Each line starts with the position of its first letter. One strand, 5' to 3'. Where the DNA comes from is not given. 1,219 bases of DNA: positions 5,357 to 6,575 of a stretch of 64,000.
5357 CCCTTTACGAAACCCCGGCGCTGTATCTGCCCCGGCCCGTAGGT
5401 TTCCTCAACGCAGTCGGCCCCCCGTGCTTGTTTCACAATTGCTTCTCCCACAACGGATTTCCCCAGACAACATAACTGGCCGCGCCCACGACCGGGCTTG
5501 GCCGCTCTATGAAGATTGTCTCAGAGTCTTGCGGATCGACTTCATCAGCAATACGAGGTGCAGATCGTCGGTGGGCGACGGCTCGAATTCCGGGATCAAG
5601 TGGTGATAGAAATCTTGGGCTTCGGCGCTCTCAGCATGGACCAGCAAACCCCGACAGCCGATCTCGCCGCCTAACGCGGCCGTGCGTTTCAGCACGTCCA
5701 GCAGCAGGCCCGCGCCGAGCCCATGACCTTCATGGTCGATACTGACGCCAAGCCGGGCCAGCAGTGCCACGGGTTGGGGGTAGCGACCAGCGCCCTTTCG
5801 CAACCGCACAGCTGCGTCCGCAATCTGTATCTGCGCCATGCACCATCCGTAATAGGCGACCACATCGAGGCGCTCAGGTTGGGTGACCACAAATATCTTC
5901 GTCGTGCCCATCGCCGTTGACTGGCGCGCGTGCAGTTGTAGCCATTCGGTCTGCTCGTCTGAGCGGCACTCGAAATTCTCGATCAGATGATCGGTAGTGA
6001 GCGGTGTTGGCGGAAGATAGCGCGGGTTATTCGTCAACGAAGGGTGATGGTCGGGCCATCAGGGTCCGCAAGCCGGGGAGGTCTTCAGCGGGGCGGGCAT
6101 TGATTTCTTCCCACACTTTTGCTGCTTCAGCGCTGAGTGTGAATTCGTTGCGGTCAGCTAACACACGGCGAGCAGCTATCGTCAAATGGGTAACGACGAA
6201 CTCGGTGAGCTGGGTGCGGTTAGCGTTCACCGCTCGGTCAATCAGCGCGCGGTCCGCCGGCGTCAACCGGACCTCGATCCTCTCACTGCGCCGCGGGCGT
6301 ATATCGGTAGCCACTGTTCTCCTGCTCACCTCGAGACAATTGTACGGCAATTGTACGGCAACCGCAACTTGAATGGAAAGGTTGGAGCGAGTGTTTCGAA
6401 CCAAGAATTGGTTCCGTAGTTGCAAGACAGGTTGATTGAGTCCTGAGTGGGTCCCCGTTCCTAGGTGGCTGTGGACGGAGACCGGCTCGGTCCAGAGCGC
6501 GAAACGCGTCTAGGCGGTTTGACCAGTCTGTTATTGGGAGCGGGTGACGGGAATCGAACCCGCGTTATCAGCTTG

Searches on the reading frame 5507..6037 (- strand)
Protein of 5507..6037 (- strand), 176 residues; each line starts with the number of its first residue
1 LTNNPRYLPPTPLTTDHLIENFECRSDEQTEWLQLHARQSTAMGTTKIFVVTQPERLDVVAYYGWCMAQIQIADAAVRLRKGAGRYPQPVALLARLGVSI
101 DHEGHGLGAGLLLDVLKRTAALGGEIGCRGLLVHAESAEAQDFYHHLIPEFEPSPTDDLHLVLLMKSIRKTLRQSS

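Call 49: search_protein_families(library=pfam, proteins=[window:5507-6037:-], max_evalue=0.01)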
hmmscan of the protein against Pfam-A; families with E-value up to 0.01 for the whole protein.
window:5507-6037:- (176 aa): 1 family
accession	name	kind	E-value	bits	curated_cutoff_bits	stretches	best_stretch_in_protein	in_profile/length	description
PF13508.13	Acetyltransf_7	-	0.0012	19.7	27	1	83-147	24-80/84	Acetyltransferase (GNAT) domain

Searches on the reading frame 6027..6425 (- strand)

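Call 49: search_protein_families(library=pfam, proteins=[window:6027-6425:-], max_evalue=0.01)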
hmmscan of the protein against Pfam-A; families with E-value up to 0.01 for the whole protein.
window:6027-6425:- (132 aa): 1 family
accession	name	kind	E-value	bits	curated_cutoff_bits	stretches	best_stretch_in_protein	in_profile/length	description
PF08681.18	TacA1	-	4.1e-14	52.7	21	1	49-125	1-77/80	Antitoxin TacA 1-like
